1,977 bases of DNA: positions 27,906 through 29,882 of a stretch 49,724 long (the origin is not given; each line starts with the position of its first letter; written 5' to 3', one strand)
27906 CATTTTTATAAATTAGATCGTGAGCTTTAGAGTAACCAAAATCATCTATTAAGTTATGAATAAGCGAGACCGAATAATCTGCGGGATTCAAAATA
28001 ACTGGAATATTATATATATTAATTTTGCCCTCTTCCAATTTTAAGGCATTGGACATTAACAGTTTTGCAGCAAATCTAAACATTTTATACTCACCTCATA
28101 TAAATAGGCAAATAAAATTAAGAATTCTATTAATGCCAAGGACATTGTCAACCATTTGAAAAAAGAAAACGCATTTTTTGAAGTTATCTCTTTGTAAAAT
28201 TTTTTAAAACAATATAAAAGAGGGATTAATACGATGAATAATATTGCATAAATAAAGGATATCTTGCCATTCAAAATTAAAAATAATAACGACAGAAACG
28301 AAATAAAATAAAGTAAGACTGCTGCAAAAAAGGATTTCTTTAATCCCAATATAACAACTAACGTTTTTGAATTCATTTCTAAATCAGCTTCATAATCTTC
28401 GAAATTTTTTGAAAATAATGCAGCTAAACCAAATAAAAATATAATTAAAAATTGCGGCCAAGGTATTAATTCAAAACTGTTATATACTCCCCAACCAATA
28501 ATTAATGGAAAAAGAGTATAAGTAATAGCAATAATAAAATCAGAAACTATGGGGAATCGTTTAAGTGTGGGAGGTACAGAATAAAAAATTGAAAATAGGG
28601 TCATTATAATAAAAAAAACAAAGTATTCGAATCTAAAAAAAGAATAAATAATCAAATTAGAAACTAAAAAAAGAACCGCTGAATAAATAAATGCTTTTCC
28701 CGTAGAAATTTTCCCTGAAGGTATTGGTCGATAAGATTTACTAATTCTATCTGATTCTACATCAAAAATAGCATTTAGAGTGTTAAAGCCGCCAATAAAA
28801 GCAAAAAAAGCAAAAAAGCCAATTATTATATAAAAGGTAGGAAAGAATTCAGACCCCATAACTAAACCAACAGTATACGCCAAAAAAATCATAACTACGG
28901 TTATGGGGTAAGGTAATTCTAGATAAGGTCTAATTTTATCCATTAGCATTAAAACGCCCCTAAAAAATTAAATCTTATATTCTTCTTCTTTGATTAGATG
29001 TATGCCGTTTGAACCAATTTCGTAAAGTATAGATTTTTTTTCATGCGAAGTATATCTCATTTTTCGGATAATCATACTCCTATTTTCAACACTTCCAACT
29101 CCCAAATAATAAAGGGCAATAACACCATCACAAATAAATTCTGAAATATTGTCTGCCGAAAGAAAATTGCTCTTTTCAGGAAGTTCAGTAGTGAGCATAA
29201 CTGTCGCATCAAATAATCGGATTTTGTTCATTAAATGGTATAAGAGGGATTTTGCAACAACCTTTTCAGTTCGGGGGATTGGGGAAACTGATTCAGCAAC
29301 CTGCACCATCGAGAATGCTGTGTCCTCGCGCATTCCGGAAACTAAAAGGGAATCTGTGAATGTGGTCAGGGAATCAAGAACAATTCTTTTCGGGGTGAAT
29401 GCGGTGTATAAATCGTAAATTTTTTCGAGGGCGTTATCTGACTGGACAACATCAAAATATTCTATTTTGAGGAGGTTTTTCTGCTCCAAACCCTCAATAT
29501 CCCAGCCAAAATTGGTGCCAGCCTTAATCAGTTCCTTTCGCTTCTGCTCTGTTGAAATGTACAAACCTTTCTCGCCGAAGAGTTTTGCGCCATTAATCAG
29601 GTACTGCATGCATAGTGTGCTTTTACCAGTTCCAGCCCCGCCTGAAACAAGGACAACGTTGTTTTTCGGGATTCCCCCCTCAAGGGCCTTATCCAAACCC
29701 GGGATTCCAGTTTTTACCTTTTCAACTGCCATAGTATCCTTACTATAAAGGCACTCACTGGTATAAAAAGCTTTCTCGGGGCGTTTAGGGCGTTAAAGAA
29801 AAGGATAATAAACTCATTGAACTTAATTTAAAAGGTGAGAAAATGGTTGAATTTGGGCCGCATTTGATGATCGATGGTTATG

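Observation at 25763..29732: Five-gene minus-strand cluster: KaiC-like ATPase, UbiA prenyltransferase, V4R protein, GGR-like flavoprotein and an Asp-motif membrane protein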

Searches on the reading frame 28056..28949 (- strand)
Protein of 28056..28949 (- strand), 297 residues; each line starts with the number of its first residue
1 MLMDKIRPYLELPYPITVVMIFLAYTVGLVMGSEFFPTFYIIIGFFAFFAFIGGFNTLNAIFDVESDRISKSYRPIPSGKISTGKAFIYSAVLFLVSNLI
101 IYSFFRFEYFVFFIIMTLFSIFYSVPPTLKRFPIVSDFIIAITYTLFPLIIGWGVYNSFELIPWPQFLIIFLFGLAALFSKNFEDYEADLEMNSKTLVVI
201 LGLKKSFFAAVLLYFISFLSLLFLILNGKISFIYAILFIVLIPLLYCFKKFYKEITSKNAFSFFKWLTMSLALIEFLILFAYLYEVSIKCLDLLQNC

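Call 3: search_protein_families(library=pfam, proteins=[window:28056-28949:-], max_evalue=0.01)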
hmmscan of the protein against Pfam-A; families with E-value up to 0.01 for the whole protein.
window:28056-28949:- (297 aa): 1 family
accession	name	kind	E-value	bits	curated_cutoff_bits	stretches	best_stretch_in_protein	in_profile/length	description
PF01040.23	UbiA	-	3.5e-35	121.9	34.2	1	24-266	4-247/250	UbiA prenyltransferase family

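Call 4: search_protein_families(library=ncbifam, proteins=[window:28056-28949:-], max_evalue=0.01)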
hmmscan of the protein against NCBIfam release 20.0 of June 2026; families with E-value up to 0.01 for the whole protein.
window:28056-28949:- (297 aa): 24 families
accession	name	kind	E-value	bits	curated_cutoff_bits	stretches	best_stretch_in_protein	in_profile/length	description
NF009523.0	PRK12884.1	equivalog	9.3e-35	120.2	269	1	4-278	2-275/279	prenyltransferase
NF009521.0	PRK12882.1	equivalog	4.9e-20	71.9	296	1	4-278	3-275/280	geranylgeranylglycerol-phosphate geranylgeranyltransferase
NF009522.0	PRK12883.1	equivalog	6.4e-20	71.8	353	1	6-278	3-272/279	geranylgeranylglycerol-phosphate geranylgeranyltransferase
NF005742.0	PRK07566.1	equivalog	9e-19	67.7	313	1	7-254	29-283/315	chlorophyll synthase ChlG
TIGR01476.1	chlor_syn_BchG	subfamily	2.7e-18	66.4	212.3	1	10-272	4-272/283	(bacterio)chlorophyll synthase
NF009058.0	PRK12392.1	subfamily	1.6e-14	53.7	494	1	2-248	10-269/333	bacteriochlorophyll c synthase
TIGR01473.1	cyoE_ctaB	equivalog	2.1e-12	47.4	210.3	1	8-279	2-278/281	heme o synthase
TIGR01475.1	ubiA_other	subfamily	2.7e-10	40.2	180.8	1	17-265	14-263/282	UbiA-like polyprenyltransferase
NF003349.0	PRK04375.1-2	equivalog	3.2e-10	39.7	246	1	3-279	22-307/318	heme o synthase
TIGR02056.1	ChlG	equivalog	4.9e-10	39.5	436.45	1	53-254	68-277/306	chlorophyll synthase ChlG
NF006088.0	PRK08238.1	equivalog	2.9e-09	36.1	351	1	32-177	217-362/482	UbiA family prenyltransferase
TIGR01474.1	ubiA_proteo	equivalog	9.9e-09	35.1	275.45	1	14-265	12-264/282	4-hydroxybenzoate octaprenyltransferase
NF035940.1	prenyl_rel_EboC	equivalog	3.3e-07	30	250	1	46-259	46-240/292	UbiA-like protein EboC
NF009926.0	PRK13387.1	equivalog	1.3e-06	27.7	316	1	176-267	204-296/317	1,4-dihydroxy-2-naphthoate polyprenyltransferase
NF009525.0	PRK12887.1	equivalog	1.8e-06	27.5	226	1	51-281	69-305/310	homogentisate phytyltransferase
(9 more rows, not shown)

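Call 7: find_homologous_proteins(query=window:28056-28949:-, max_evalue=0.00001)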
Query window:28056-28949:- (297 aa): 8 proteins with E <= 0.00001 among 8000 candidates.
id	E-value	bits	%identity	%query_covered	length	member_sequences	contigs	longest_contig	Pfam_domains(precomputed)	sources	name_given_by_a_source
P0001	7.2e-180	615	100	100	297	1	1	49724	PF01040.24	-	-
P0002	1.1e-108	382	65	96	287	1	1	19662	PF01040.24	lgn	-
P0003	2.4e-67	246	49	95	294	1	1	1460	PF01040.24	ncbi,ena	-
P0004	1.1e-52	198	42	94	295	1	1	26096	PF01040.24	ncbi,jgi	-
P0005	5.8e-9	54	28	66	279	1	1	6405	PF01040.24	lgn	-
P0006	3.9e-7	48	31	51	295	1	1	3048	PF01040.24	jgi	jgi:protoheme IX farnesyltransferase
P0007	7.1e-7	47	36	50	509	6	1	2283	PF01040.24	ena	-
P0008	2.7e-6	46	24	84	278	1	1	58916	PF01040.24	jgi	jgi:geranylgeranylglycerol-phosphate geranylgeranyltransferase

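Call 8: find_encoding_contigs(protein=P0002, flank=10000, max_places=3)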
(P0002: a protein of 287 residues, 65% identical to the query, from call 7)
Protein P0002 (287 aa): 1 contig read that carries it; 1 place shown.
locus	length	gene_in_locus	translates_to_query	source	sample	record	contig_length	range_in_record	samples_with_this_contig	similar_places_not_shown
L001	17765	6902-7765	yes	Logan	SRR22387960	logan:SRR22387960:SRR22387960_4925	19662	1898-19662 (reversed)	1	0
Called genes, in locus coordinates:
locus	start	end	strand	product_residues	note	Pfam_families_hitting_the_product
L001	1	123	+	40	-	?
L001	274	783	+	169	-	-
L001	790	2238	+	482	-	-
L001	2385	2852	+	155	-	PF20008:DUF6429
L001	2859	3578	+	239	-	PF07929:PRiA4_ORF3 (weak)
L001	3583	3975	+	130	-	-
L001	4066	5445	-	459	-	PF01637:ATPase_2, PF13173:AAA_14, PF03008:DUF234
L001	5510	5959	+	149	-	-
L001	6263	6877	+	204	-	PF06745:ATPase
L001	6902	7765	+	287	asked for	PF01040:UbiA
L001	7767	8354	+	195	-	PF02830:V4R (weak)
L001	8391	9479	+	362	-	PF01494:FAD_binding_3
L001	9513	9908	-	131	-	-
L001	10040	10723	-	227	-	PF01209:Ubie_methyltran, PF00891:Methyltransf_2, PF13489:Methyltransf_23, PF13847:Methyltransf_31, PF08241:Methyltransf_11, PF08242:Methyltransf_12, PF13649:Methyltransf_25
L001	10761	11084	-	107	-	-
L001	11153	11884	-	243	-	PF00702:Hydrolase, PF08282:Hydrolase_3 (faint), PF12710:HAD, PF13419:HAD_2, PF13242:Hydrolase_like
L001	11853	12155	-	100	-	-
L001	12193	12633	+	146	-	-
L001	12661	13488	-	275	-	-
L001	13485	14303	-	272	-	-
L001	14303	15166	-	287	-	-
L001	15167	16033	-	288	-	-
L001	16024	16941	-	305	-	-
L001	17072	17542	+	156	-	PF13404:HTH_AsnC-type, PF13412:HTH_24, PF01037:AsnC_trans_reg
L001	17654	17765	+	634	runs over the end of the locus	-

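Call 9: find_encoding_contigs(protein=P0004, flank=10000, max_places=3)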
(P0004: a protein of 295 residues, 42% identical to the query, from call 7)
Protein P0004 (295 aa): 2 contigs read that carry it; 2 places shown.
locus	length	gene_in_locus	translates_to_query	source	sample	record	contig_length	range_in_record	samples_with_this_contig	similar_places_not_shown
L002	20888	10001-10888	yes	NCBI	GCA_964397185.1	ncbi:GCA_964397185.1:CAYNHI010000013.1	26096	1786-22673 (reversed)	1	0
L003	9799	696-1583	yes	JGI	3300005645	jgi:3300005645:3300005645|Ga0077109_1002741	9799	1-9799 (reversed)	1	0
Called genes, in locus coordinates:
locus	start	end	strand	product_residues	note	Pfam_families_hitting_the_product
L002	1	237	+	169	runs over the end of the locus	-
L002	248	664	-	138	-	-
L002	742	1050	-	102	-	-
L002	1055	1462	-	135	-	-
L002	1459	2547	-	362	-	-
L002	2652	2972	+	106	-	-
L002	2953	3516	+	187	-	PF02830:V4R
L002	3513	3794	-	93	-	PF00935:Ribosomal_L44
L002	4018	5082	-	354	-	PF00348:polyprenyl_synt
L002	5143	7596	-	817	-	-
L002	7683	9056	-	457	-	PF00404:Dockerin_1 (weak)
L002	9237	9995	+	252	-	PF06745:ATPase, PF13481:AAA_25 (weak), PF23442:DUF7125, PF06745:ATPase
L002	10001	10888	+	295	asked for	PF01040:UbiA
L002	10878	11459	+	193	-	PF02830:V4R (weak)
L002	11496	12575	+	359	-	PF13450:NAD_binding_8 (weak)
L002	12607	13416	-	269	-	-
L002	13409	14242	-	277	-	-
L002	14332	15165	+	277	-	-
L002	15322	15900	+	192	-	-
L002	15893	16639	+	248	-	PF08843:AbiEii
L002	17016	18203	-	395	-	PF16450:Prot_ATP_ID_OB_C (weak), PF13191:AAA_16 (faint), PF20720:nSTAND3 (faint), PF00004:AAA, PF07724:AAA_2, PF07728:AAA_5 (faint), PF13401:AAA_22 (faint), PF17862:AAA_lid_3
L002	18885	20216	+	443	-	PF02163:Peptidase_M50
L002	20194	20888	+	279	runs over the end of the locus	-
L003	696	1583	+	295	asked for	PF01040:UbiA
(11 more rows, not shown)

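Call 14: search_protein_families(library=pfam, proteins=[L002:11496-12575:+, L002:15322-15900:+, L002:14332-15165:+, L001:9513-9908:-], max_evalue=0.05)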
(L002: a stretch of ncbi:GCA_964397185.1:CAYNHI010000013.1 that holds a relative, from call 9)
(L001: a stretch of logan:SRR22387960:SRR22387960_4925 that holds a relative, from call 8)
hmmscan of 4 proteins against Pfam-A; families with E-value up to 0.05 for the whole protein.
L002:11496-12575:+ (359 aa): 7 families
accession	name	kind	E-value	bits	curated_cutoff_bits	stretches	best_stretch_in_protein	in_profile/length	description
PF13450.12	NAD_binding_8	-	2.1e-07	31.6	21.9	1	4-38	1-35/68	NAD(P)-binding Rossmann-like domain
PF01266.30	DAO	-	0.00018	21.6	27.9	1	4-40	4-40/353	FAD dependent oxidoreductase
PF01946.23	Thi4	-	0.002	17.9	26.2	1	3-39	21-58/235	Thi4 family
PF07992.20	Pyr_redox_2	-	0.0032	17.4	26.1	1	4-48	5-49/291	Pyridine nucleotide-disulphide oxidoreductase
PF03486.20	HI0933_like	-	0.0037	17.2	50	1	3-35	4-36/244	HI0933-like protein Rossmann domain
PF22578.2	GGR_cat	-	0.0053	17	27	1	147-188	5-46/88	Geranylgeranyl reductase catalytic domain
PF00890.30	FAD_binding_2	-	0.0068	16.1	20.4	1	4-35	4-35/414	FAD binding domain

L002:15322-15900:+ (192 aa): 1 family
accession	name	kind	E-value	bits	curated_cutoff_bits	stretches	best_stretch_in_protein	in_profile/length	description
PF13412.12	HTH_24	-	0.016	15.2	21.9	1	22-49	19-46/48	Winged helix-turn-helix DNA-binding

L002:14332-15165:+ (277 aa): 2 families
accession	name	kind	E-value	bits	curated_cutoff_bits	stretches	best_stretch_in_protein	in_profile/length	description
PF14947.12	HTH_45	-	0.0039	17.6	25.5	1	43-75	26-58/77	Winged helix-turn-helix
PF01475.25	FUR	-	0.029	15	23.1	0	15-72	7-65/121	Ferric uptake regulator family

L001:9513-9908:- (131 aa): 1 family
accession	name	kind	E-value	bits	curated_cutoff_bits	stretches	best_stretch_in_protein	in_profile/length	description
PF01047.28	MarR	-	0.047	14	24.6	0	32-72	2-42/59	MarR family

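Call 17: find_encoding_contigs(protein=P0003, flank=10000, max_places=3)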
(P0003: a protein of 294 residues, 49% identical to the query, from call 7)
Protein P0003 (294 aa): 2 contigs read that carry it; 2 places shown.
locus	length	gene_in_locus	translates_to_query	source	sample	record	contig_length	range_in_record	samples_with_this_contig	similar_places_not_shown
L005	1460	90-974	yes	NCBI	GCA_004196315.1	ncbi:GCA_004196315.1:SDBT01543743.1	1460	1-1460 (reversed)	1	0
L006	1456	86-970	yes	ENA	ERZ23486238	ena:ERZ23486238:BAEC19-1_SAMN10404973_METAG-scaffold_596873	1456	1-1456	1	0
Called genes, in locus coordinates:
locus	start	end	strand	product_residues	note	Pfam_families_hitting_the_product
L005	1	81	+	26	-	?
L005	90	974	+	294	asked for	PF01040:UbiA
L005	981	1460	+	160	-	?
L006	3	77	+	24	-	?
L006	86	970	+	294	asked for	PF01040:UbiA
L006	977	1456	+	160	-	?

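Call 23: find_related_loci(query=A1, collection=genome_contigs, flank=10000)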
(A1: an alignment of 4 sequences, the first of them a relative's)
Query A1 (297 aa) in genome_contigs; peptide patterns used: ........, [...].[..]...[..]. (x = any residue, [..] = any of these).
131 stretches matched a pattern; 2 encode a relative of the query (tblastn E <= 1e-3); 2 distinct loci.
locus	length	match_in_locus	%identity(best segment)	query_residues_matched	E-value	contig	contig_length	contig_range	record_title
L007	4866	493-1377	35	2-297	3e-43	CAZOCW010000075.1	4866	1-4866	MAG TPA_asm: uncultured archaeon isolate SRP272421_co2_118 genome assembly, contig: NODE_73334_length_4866_cov_3.979006,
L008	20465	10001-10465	30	52-210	9e-7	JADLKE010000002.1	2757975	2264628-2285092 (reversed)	MAG: Ignavibacteria bacterium isolate DFE_IGN c_000000000104, whole genome shotgun sequence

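Call 25: search_protein_families(library=padloc, proteins=[window:28056-28949:-], max_evalue=0.01)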
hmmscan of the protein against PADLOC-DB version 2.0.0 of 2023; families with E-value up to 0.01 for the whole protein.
window:28056-28949:- (297 aa): 0 families

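Call 37: search_protein_families(library=ncbifam, proteins=[P0004, L002:11496-12575:+], max_evalue=1e-8)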
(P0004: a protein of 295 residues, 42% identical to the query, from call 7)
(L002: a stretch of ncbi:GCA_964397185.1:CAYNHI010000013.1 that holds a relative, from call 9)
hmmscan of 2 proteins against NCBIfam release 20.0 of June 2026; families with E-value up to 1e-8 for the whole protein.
P0004 (295 aa): 7 families
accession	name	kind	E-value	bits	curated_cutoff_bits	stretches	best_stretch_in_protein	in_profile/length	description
NF009523.0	PRK12884.1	equivalog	2.5e-20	72.8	269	1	6-255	3-249/279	prenyltransferase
TIGR01476.1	chlor_syn_BchG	subfamily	1.1e-18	67.8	212.3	1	52-280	50-277/283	(bacterio)chlorophyll synthase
NF005742.0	PRK07566.1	equivalog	3.3e-17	62.6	313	1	7-259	28-287/315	chlorophyll synthase ChlG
TIGR01474.1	ubiA_proteo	equivalog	6.4e-13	48.8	275.45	1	10-276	7-274/282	4-hydroxybenzoate octaprenyltransferase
NF009521.0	PRK12882.1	equivalog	4.3e-11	42.6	296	1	46-279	45-274/280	geranylgeranylglycerol-phosphate geranylgeranyltransferase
NF009525.0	PRK12887.1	equivalog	5e-11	42.5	226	1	27-249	38-270/310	homogentisate phytyltransferase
NF009522.0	PRK12883.1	equivalog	7.6e-11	42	353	1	41-281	38-273/279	geranylgeranylglycerol-phosphate geranylgeranyltransferase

L002:11496-12575:+ (359 aa): 2 families
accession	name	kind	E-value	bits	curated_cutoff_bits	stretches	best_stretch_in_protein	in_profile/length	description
TIGR02032.1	GG-red-SF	subfamily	2.3e-13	50.5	158.8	0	153-275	176-297/297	geranylgeranyl reductase family protein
NF041160.1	DGGPL_Thplmales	equivalog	1.1e-09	37.7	780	1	150-352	185-385/396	digeranylgeranylglycerophospholipid reductase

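Call 44: search_solved_structures(query=A1, max_evalue=0.01)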
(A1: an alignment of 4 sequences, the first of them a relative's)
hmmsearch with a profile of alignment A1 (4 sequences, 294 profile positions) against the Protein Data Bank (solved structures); distinct sequences matched with E-value up to 0.01: 5.
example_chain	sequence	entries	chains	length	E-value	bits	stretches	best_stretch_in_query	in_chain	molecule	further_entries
6m31_A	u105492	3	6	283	2.4e-21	79.8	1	4-277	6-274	Digeranylgeranylglyceryl phosphate synthase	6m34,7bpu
9sas_C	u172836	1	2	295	3.4e-19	72.7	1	54-258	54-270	Chlorophyll a synthase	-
9sau_C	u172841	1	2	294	3.8e-19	72.6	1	54-258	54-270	Chlorophyll a synthase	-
4tq3_A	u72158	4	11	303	1.3e-13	54.4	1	9-254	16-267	Prenyltransferase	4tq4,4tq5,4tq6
8djk_B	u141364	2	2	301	1.6e-05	27.9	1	47-255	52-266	UbiA prenyltransferase domain-containing protein 1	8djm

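Call 89: find_encoding_contigs(protein=P0005, flank=4000, max_places=1)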
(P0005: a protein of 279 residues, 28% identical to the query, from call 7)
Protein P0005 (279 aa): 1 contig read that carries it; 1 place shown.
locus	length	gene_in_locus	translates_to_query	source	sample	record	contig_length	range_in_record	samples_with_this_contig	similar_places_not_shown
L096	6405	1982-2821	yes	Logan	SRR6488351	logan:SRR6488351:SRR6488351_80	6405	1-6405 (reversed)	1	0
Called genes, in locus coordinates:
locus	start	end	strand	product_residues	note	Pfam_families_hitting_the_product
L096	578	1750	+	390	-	PF01351:RNase_HII, PF16575:CLP1_P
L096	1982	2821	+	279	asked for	PF01040:UbiA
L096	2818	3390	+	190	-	PF25084:LbH_EIF2B (weak), PF25087:GMPPB_C (weak), PF00132:Hexapep, PF14602:Hexapep_2 (weak), PF00132:Hexapep (weak)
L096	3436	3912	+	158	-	PF05991:NYN_YacP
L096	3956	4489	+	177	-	PF00027:cNMP_binding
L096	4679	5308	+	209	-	PF11306:DUF3108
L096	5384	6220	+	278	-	PF01073:3Beta_HSD, PF01370:Epimerase, PF02719:Polysacc_synt_2 (faint), PF04321:RmlD_sub_bind, PF16363:GDP_Man_Dehyd, PF07993:NAD_binding_4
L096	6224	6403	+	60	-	?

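Call 90: find_encoding_contigs(protein=P0008, flank=4000, max_places=1)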
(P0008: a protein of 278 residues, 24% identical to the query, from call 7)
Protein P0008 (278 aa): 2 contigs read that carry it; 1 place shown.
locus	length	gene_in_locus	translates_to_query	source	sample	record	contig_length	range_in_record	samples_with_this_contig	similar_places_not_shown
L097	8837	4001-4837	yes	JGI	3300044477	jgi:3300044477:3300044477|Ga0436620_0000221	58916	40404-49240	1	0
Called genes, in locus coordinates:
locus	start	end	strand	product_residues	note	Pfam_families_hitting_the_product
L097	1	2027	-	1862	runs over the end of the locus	PF00047:ig (faint), PF07679:I-set (faint), PF13895:Ig_2 (faint), PF13927:Ig_3 (weak), PF18962:Por_Secre_tail (weak)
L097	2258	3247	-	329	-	PF01479:S4, PF00849:PseudoU_synth_2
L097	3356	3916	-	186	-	PF01252:Peptidase_A8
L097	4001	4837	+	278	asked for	PF01040:UbiA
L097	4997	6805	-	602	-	PF17092:PCB_OB (faint), PF00575:S1, PF13509:S1_2 (faint), PF21710:Spt6_S1 (faint), PF00575:S1, PF23459:S1_RRP5 (weak), PF00575:S1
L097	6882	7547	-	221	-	PF02224:Cytidylate_kin, PF13189:Cytidylate_kin2 (weak), PF13238:AAA_18 (faint)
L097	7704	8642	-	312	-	PF00682:HMGL-like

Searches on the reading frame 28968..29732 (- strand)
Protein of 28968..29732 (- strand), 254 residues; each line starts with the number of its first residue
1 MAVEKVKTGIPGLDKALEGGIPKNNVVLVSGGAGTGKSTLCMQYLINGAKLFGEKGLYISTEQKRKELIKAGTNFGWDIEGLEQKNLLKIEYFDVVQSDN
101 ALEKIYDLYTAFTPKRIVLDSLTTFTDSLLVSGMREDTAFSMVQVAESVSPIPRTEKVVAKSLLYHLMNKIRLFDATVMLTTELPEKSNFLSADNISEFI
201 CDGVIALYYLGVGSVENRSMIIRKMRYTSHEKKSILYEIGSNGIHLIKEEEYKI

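Call 3: search_protein_families(library=pfam, proteins=[window:28968-29732:-], max_evalue=0.01)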
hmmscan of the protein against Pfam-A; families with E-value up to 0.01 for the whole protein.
window:28968-29732:- (254 aa): 9 families
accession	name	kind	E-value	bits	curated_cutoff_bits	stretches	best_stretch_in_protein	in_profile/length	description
PF06745.19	ATPase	-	2.1e-53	181.5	26.6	2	6-128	1-134/231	KaiC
PF13481.12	AAA_25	-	1.2e-05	25.4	27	1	4-125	13-155/195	AAA domain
PF20720.3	nSTAND3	-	0.00023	21.3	27.2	1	23-50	16-43/155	Novel STAND NTPase 3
PF25199.1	nSTAND_NTPase5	-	0.00079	19.7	34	1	23-62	40-79/145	Novel STAND NTPase 5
PF12846.13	AAA_10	-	0.0016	18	27.5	1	15-70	12-66/362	AAA-like domain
PF08423.17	Rad51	-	0.0018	18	22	0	5-63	7-70/244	Rad51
PF03796.21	DnaB_C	-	0.002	18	27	1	6-70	2-65/255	DnaB-like helicase C terminal domain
PF00154.27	RecA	-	0.0024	17.8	27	1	2-64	29-91/262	recA bacterial DNA recombination protein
PF13191.12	AAA_16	-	0.0071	17.3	32.6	0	22-45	24-45/167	AAA ATPase domain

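Call 4: search_protein_families(library=ncbifam, proteins=[window:28968-29732:-], max_evalue=0.01)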
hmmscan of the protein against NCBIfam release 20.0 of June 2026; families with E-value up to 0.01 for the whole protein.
window:28968-29732:- (254 aa): 18 families
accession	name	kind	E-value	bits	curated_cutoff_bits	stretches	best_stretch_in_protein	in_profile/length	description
NF006799.0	PRK09302.1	equivalog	1e-36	126.6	408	1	2-247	9-239/515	circadian clock protein KaiC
TIGR03880.1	KaiC_arch_3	hypoth_equivalog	8e-33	113.8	249.45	2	9-142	1-136/224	KaiC domain-containing protein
TIGR03877.1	thermo_KaiC_1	hypoth_equivalog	7.5e-32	110.7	307.25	1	3-249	1-235/238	KaiC domain-containing protein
TIGR03881.1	KaiC_arch_4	hypoth_equivalog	2.3e-27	96.2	247.8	1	5-244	2-226/231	KaiC domain-containing protein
TIGR02655.1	circ_KaiC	equivalog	8.7e-25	87.3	546.25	1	4-246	1-228/484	circadian clock protein KaiC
NF052589.1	ArlH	equivalog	5e-16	59.1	215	1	11-241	7-217/229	archaellum protein ArlH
NF004723.0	PRK06067.1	subfamily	3.7e-14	52.8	194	1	5-126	15-142/243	flagellar accessory protein FlaH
TIGR00416.1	sms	equivalog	2.1e-09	36.6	403.05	1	4-132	74-189/454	DNA repair protein RadA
NF006320.0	PRK08533.1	equivalog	4e-09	36.4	215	1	11-125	11-129/230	flagellar accessory protein FlaH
TIGR02237.1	recomb_radB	equivalog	1.5e-08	34.8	172.4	1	13-126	1-110/210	DNA repair and recombination protein RadB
TIGR03878.1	thermo_KaiC_2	hypoth_equivalog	5.7e-07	29.1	232.2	1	18-125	30-143/259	KaiC domain-containing protein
NF003301.0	PRK04301.1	equivalog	2.7e-06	26.8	259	1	2-124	79-208/316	DNA repair and recombination protein RadA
NF006861.0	PRK09361.1-1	equivalog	0.00015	21.4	278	1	4-127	3-127/235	DNA repair and recombination protein RadB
TIGR02012.1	tigrfam_recA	equivalog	0.00021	20.7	325.3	1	2-63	32-93/321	recombinase RecA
TIGR02236.1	recomb_radA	equivalog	0.00033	20.1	361.15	1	2-74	74-152/311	DNA repair and recombination protein RadA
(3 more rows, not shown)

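Call 25: search_protein_families(library=padloc, proteins=[window:28968-29732:-], max_evalue=0.01)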
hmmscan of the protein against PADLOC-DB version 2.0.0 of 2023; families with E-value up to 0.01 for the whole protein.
window:28968-29732:- (254 aa): 3 families
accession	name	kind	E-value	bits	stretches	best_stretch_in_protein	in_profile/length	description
PDLC04140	mad8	-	0.00044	17.9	1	20-63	23-67/314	mads_8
PDLC02350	AbiO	-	0.0015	15.4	1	21-101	191-266/468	AbiO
PDLC02666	DndD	-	0.003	14.2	1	11-71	18-74/665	DndD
